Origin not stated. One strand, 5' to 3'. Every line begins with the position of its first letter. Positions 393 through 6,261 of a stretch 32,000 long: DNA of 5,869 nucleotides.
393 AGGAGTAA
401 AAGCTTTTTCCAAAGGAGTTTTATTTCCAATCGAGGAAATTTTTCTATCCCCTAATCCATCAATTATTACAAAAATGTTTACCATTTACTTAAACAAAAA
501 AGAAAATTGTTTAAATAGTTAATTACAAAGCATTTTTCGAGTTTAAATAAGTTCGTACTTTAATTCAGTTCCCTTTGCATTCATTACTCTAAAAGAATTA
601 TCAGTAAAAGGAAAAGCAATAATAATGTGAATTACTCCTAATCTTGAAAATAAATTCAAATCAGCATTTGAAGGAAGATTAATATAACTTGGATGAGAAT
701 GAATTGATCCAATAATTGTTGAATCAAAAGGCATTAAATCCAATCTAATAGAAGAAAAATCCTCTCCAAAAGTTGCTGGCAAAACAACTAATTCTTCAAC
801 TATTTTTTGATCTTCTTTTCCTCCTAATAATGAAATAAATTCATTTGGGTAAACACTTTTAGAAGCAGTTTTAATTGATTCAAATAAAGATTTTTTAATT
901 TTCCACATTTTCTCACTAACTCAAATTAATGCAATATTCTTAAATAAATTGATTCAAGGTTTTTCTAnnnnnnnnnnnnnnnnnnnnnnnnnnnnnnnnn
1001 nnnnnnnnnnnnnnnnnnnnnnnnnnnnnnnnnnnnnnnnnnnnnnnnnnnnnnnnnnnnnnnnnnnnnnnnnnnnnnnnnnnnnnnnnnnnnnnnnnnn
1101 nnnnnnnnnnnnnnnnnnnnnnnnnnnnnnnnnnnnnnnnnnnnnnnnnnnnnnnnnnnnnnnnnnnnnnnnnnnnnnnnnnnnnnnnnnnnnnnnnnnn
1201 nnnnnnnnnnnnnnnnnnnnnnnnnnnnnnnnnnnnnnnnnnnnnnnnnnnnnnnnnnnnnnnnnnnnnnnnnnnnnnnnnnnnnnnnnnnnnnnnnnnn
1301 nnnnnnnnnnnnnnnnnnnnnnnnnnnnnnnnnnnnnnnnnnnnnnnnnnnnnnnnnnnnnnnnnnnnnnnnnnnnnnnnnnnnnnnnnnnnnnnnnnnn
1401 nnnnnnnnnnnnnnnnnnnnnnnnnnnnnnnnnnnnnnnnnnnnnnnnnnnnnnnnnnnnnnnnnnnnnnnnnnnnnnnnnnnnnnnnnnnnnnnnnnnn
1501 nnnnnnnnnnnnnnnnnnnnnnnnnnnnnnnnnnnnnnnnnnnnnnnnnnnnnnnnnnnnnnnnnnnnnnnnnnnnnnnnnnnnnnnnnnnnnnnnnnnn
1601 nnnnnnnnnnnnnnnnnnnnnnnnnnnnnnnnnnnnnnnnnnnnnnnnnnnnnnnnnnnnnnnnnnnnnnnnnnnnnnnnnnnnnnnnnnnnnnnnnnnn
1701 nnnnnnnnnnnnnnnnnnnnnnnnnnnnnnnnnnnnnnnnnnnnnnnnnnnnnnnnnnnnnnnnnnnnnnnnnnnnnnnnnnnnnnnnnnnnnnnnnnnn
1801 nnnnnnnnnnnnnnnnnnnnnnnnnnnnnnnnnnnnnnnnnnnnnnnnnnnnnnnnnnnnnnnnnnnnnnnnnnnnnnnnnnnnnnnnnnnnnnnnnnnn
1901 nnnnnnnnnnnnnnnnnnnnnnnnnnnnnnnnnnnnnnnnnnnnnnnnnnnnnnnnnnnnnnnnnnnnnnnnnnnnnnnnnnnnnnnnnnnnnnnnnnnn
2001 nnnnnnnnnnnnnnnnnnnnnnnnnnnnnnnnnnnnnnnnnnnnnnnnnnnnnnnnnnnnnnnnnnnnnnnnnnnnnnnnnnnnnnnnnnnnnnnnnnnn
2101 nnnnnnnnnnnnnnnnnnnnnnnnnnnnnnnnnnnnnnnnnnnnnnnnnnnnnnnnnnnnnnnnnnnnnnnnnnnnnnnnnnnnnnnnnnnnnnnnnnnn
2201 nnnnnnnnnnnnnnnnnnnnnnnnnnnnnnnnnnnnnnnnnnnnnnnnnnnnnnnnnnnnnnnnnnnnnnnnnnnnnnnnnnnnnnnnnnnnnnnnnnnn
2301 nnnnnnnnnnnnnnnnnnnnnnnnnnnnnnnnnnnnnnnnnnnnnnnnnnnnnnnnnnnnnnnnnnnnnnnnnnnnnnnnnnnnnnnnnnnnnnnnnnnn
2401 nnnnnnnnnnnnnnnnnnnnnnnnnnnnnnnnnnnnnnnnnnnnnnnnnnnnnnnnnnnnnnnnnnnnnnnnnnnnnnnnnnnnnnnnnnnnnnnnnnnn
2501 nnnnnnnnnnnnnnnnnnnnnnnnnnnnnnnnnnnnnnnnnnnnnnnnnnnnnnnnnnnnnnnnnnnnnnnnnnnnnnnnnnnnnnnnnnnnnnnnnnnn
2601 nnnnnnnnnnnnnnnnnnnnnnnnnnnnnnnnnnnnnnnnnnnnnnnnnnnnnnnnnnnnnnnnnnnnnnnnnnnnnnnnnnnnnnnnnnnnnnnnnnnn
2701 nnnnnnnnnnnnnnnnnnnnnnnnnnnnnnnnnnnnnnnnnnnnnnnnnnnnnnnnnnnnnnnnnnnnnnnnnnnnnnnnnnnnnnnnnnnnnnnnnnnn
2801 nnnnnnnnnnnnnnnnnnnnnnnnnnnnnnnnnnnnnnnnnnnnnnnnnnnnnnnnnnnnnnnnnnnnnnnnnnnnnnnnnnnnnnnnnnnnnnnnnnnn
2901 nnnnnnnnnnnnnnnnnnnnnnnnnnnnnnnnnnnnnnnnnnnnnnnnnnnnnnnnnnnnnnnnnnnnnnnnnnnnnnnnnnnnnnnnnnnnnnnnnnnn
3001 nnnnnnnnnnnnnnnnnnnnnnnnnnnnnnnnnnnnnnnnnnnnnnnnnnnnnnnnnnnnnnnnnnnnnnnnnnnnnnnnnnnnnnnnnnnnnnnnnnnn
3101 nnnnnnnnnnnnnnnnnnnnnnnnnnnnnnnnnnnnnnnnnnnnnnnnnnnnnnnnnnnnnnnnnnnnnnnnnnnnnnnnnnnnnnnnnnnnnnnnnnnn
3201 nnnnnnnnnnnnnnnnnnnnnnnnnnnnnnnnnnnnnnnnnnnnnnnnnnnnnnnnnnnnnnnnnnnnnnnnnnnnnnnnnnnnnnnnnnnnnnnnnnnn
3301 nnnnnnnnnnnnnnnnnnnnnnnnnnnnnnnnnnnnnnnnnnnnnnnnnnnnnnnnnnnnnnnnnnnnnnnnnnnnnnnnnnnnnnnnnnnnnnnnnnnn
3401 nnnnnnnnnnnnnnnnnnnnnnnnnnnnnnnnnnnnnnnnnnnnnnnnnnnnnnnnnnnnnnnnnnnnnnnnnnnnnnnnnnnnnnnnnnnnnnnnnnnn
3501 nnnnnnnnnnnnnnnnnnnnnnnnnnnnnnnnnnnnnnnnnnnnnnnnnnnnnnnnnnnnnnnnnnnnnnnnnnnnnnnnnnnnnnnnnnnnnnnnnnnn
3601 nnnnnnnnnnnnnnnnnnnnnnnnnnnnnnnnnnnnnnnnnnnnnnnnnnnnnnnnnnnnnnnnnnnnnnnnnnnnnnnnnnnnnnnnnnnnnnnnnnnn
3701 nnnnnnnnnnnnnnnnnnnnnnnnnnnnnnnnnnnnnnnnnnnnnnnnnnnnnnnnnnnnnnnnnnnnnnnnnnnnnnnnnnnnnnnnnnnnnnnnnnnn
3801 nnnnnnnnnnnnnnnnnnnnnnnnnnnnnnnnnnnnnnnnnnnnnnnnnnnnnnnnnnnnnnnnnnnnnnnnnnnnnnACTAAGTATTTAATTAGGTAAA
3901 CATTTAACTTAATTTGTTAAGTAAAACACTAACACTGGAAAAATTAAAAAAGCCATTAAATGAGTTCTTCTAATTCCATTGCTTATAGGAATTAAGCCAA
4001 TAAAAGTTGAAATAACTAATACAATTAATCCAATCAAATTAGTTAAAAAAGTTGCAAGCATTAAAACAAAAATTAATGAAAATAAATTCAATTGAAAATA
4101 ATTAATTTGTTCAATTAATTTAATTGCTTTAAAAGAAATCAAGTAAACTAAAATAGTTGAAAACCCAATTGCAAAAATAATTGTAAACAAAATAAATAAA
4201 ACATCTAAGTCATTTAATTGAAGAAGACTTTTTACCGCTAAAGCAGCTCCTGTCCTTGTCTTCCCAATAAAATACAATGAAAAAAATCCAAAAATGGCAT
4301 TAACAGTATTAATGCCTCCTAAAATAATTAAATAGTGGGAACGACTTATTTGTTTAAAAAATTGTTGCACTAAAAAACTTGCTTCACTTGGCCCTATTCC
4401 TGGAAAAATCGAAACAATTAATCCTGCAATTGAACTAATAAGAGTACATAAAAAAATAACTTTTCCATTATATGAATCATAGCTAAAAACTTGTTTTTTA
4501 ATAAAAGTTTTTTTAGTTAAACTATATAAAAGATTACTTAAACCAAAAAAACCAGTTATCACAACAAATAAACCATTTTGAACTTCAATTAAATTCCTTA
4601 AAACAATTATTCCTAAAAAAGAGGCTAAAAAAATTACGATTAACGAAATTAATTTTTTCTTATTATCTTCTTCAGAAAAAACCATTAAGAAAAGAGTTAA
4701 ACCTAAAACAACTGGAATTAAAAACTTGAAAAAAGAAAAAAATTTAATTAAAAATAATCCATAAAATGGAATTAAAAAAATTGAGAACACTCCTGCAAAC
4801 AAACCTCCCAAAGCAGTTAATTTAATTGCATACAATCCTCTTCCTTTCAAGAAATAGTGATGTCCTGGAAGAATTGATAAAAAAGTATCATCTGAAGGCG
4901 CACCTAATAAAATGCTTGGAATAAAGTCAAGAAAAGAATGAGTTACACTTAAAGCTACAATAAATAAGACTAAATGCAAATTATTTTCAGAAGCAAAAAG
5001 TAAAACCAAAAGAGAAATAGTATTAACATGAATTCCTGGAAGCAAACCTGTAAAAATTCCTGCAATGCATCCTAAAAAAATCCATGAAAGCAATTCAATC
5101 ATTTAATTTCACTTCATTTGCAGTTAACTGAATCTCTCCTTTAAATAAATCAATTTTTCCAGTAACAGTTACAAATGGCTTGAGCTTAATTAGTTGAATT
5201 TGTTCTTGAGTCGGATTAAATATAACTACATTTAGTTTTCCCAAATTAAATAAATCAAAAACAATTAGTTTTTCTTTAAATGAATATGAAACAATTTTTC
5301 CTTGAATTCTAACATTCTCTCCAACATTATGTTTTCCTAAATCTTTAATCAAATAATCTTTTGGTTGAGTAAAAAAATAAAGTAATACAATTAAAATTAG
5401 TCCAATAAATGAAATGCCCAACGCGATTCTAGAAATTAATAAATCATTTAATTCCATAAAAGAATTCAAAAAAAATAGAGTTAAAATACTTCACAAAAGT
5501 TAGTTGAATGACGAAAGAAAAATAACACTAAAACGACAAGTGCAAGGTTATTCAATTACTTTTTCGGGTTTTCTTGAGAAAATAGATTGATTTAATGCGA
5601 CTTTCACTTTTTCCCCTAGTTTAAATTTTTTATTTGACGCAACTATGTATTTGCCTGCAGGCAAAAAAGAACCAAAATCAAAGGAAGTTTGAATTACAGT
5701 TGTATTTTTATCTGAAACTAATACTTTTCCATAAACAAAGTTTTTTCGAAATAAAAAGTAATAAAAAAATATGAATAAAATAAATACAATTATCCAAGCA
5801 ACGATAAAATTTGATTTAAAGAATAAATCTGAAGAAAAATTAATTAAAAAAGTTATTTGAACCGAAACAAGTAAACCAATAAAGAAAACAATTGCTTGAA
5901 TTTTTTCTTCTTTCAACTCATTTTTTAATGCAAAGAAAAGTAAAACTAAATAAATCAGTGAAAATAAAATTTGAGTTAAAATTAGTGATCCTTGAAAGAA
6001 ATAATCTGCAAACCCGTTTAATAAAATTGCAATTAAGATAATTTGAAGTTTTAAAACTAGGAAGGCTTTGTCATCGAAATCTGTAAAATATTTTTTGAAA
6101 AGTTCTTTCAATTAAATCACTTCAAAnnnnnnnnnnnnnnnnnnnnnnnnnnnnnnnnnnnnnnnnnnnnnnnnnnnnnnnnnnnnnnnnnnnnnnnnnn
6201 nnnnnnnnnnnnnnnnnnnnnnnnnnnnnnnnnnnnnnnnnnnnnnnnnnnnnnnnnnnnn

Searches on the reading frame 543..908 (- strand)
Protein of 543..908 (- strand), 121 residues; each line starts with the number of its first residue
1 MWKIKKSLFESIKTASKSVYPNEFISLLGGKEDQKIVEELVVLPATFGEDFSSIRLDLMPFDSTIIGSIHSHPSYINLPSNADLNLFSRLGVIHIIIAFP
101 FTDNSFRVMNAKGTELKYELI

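Call 91: search_protein_families(library=pfam, proteins=[window:543-908:-], max_evalue=0.001)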
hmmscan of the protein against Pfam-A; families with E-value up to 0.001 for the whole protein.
window:543-908:- (121 aa): 1 family
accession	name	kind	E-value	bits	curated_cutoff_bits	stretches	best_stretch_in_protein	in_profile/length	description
PF14464.11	Prok-JAB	-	5.4e-10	39.6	25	1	6-98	2-101/114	Prokaryotic homologs of the JAB domain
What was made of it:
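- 543..908 (-): Genuine AfJAMM-type Prok-JAB gene elsewhere in the window. It is the only detectable relative of the p194 core. Pfam PF14464 5e-10 (call 91).
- On JAMM/MPN+ metalloprotease (Prok-JAB, PF14464): p194: The genuine JAMM gene at 543-908 scores 39.6 bits (call 91).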

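Call 97: search_solved_structures(query=window:543-908:-, max_evalue=0.01)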
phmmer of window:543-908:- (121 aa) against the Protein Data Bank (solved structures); distinct sequences matched with E-value up to 0.01: 2.
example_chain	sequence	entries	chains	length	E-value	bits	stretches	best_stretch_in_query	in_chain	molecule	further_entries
1r5x_A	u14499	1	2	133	4.2e-27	97.7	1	2-120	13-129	AfJAMM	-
1oi0_A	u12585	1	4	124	4.3e-27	97.7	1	3-120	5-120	HYPOTHETICAL PROTEIN AF2198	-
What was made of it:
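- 543..908 (-): PDB AfJAMM entries 1r5x and 1oi0, E 4e-27 (call 97).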

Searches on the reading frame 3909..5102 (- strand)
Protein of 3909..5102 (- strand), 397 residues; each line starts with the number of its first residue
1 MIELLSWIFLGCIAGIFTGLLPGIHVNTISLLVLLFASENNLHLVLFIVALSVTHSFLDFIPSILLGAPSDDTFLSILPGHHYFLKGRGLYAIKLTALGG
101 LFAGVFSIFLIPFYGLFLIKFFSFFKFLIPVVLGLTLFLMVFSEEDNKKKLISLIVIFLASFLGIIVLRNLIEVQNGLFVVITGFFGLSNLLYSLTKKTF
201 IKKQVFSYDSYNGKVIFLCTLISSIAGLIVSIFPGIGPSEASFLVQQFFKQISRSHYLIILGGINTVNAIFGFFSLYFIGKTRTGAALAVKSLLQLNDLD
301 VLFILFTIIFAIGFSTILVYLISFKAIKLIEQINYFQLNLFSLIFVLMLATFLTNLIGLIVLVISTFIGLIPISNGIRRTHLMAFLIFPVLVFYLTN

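Call 91: search_protein_families(library=pfam, proteins=[window:3909-5102:-], max_evalue=0.001)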
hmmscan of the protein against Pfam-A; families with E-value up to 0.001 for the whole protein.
window:3909-5102:- (397 aa): 1 family
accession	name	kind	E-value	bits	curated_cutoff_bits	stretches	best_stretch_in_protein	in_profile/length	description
PF01970.21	TctA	-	1.4e-44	152.8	28.9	1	5-383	1-422/423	Tripartite tricarboxylate transporter TctA family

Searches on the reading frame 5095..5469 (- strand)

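Call 91: search_protein_families(library=pfam, proteins=[window:5095-5469:-], max_evalue=0.001)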
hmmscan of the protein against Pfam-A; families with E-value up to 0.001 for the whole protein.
window:5095-5469:- (124 aa): 1 family
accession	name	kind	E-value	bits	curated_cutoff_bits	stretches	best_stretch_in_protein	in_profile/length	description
PF01336.31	tRNA_anti-codon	-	4.2e-06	27.1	27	1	53-122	1-74/75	OB-fold nucleic acid binding domain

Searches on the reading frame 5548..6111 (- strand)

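Call 91: search_protein_families(library=pfam, proteins=[window:5548-6111:-], max_evalue=0.001)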
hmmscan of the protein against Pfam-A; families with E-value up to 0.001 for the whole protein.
window:5548-6111:- (187 aa): 1 family
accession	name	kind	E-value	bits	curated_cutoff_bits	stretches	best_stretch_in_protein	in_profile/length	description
PF09874.14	DUF2101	-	6.9e-08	32.9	22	1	14-180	28-200/206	Predicted membrane protein (DUF2101)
